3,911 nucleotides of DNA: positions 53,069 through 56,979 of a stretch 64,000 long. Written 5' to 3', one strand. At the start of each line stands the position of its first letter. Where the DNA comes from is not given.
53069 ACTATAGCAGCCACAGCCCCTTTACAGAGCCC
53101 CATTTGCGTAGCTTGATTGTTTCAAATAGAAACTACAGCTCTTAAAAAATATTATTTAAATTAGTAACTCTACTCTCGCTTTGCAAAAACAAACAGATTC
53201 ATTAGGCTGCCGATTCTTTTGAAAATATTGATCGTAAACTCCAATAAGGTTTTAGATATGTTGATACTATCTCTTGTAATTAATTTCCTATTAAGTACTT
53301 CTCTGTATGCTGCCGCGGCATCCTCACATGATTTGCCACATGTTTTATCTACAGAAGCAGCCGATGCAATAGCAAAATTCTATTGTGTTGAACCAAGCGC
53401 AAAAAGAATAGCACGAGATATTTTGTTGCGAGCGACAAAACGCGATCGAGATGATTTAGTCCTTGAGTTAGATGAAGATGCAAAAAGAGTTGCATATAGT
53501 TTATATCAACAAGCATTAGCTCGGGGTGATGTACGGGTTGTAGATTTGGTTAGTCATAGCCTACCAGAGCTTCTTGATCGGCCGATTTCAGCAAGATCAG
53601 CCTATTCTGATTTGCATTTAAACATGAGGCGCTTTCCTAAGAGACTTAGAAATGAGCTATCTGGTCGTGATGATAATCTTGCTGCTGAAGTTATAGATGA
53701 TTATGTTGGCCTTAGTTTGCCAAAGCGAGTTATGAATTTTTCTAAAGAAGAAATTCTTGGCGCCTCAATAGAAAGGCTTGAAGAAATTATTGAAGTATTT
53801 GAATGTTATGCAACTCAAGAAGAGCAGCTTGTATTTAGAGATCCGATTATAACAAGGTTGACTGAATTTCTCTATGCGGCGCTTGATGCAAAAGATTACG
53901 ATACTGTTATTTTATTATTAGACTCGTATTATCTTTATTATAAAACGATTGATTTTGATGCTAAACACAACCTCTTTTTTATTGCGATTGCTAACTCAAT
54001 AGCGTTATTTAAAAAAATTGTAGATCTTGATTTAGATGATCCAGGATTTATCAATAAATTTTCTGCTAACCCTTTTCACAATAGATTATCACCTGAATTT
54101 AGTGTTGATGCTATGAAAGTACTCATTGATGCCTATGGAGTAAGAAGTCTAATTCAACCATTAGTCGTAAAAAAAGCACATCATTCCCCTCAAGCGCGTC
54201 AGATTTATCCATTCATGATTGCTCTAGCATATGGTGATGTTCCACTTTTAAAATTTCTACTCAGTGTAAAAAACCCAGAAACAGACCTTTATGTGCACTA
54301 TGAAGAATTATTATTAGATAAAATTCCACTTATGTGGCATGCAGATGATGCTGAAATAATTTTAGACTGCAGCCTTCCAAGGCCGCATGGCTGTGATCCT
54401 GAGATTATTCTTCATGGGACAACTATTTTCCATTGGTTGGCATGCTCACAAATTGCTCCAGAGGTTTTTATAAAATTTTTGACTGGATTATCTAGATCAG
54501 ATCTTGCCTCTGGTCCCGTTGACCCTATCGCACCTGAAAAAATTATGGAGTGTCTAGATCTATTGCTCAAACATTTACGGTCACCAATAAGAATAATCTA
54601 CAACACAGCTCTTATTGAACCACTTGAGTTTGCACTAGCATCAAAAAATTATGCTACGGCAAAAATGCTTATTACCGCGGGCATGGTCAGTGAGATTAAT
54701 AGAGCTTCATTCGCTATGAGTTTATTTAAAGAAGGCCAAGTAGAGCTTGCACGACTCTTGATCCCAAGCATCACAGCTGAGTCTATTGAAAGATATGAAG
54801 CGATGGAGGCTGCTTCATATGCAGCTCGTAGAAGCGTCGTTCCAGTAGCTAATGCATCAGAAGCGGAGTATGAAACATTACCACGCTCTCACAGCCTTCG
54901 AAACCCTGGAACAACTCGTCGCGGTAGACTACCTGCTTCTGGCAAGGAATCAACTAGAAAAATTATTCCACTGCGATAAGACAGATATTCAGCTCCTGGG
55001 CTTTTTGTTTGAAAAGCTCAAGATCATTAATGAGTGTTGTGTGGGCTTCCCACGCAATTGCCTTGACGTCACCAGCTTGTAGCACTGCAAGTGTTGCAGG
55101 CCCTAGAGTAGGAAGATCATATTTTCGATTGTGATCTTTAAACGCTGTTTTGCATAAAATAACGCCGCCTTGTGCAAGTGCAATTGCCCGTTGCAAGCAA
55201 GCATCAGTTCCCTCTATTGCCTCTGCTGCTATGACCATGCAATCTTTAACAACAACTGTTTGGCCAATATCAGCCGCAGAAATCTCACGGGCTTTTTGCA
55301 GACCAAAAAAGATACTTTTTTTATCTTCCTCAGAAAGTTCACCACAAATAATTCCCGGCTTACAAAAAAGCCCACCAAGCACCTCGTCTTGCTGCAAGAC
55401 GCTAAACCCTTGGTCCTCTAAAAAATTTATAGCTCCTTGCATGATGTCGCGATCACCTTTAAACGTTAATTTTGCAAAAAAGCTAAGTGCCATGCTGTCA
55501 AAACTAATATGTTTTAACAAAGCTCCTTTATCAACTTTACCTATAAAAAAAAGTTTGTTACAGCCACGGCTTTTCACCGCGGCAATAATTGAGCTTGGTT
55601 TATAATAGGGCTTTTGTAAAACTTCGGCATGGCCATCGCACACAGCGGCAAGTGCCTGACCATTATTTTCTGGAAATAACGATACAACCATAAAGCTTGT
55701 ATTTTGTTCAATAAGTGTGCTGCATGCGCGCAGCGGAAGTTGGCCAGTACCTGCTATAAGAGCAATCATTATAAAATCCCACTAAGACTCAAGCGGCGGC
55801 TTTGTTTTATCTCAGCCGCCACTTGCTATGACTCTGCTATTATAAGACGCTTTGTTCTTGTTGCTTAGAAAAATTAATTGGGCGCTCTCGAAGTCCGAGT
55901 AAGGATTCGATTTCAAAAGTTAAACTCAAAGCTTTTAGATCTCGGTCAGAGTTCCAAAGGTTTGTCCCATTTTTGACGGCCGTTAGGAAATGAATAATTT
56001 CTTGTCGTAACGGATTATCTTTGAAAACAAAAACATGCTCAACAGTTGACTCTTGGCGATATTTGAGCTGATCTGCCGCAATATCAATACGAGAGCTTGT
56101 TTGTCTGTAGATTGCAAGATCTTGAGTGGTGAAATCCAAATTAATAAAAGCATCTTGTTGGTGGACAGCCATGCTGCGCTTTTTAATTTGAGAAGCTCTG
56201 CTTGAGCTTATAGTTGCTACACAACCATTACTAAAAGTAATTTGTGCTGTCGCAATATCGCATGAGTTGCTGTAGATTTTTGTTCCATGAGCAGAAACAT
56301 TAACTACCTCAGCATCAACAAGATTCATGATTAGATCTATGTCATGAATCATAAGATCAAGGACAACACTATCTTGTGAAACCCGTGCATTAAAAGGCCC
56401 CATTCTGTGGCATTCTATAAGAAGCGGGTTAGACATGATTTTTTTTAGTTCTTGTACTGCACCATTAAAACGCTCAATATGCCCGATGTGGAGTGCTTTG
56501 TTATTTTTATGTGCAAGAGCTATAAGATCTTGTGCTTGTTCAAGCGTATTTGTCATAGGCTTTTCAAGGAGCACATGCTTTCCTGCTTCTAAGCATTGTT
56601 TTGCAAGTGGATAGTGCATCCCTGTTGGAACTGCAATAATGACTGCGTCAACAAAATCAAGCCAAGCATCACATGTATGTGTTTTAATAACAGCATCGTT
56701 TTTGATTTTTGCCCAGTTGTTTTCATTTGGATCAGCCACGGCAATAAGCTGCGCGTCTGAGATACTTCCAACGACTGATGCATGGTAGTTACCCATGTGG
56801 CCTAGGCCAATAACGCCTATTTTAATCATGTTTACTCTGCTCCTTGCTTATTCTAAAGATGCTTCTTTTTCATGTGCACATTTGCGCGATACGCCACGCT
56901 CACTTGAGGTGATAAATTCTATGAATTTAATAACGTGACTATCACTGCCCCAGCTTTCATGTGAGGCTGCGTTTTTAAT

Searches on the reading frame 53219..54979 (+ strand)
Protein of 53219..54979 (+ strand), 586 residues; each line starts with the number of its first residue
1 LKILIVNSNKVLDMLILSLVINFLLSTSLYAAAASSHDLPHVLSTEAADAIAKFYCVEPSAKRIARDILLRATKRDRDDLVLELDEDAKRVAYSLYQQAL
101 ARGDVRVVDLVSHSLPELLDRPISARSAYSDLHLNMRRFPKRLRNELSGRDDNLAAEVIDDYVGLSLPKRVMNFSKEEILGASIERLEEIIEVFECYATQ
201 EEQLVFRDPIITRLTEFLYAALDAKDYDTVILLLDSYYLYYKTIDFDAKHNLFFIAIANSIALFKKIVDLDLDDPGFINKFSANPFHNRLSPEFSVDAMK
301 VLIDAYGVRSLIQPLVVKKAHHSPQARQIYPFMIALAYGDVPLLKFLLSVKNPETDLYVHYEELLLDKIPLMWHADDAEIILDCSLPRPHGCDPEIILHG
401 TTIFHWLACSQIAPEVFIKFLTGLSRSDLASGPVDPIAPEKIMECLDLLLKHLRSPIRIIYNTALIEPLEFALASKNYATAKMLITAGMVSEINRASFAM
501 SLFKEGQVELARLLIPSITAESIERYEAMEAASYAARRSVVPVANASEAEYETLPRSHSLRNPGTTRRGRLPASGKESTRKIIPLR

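Call 27: search_protein_families(library=pfam, proteins=[window:53219-54979:+], max_evalue=0.05)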
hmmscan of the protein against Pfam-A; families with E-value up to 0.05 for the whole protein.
window:53219-54979:+ (586 aa): 4 families
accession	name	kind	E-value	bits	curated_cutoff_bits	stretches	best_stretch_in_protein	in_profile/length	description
PF13606.12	Ank_3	-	0.0013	19.5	22.3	0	329-353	3-26/30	Ankyrin repeat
PF17827.6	PrmC_N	-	0.0029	18.6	23.4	0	59-102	16-59/71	PrmC N-terminal domain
PF12796.13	Ank_2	-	0.0057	17.6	27.3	0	311-351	12-52/90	Ankyrin repeats (3 copies)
PF13637.12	Ank_4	-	0.026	15.3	22.7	0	328-348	30-50/50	Ankyrin repeats (many copies)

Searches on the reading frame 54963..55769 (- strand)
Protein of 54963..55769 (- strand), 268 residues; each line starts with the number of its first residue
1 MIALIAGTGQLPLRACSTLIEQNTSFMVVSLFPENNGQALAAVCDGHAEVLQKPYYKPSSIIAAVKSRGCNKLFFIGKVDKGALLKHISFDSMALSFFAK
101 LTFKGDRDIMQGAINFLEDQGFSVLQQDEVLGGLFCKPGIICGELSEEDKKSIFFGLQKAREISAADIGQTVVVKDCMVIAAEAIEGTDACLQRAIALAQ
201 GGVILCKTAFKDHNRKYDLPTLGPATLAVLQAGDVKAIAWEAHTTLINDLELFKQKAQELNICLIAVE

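Call 67: search_protein_families(library=pfam, proteins=[window:54963-55769:-], max_evalue=0.001)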
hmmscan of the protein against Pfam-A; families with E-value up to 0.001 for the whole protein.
window:54963-55769:- (268 aa): 3 families
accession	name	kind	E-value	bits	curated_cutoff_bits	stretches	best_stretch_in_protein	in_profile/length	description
PF06230.17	LpxI_C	-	9.5e-33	113.3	25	1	144-265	9-131/131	LpxI C-terminal domain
PF17930.7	LpxI_N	-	7.7e-22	78.1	25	1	1-132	1-127/129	LpxI N-terminal domain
PF11497.13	NADH_Oxid_Nqo15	-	0.00065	20.2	25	0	51-125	41-116/123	NADH-quinone oxidoreductase chain 15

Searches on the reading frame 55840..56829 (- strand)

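Call 67: search_protein_families(library=pfam, proteins=[window:55840-56829:-], max_evalue=0.001)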
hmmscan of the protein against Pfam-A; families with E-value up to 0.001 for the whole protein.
window:55840-56829:- (329 aa): 5 families
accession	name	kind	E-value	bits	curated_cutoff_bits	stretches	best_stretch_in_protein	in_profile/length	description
PF01408.29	GFO_IDH_MocA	-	4e-27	95.7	24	1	2-117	1-120/120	Oxidoreductase family, NAD-binding Rossmann fold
PF22725.1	GFO_IDH_MocA_C3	-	6.9e-11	42.7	27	1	152-223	42-117/124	GFO/IDH/MocA C-terminal domain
PF02894.22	GFO_IDH_MocA_C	-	1.6e-05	25.2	22.9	1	150-230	37-128/218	Oxidoreductase family, C-terminal alpha/beta domain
PF03807.23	F420_oxidored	-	0.00011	23.1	21.6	1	3-84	1-86/94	NADP oxidoreductase coenzyme F420-dependent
PF03446.21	NAD_binding_2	-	0.00044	20.7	21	0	3-72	1-68/161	NAD binding domain of 6-phosphogluconate dehydrogenase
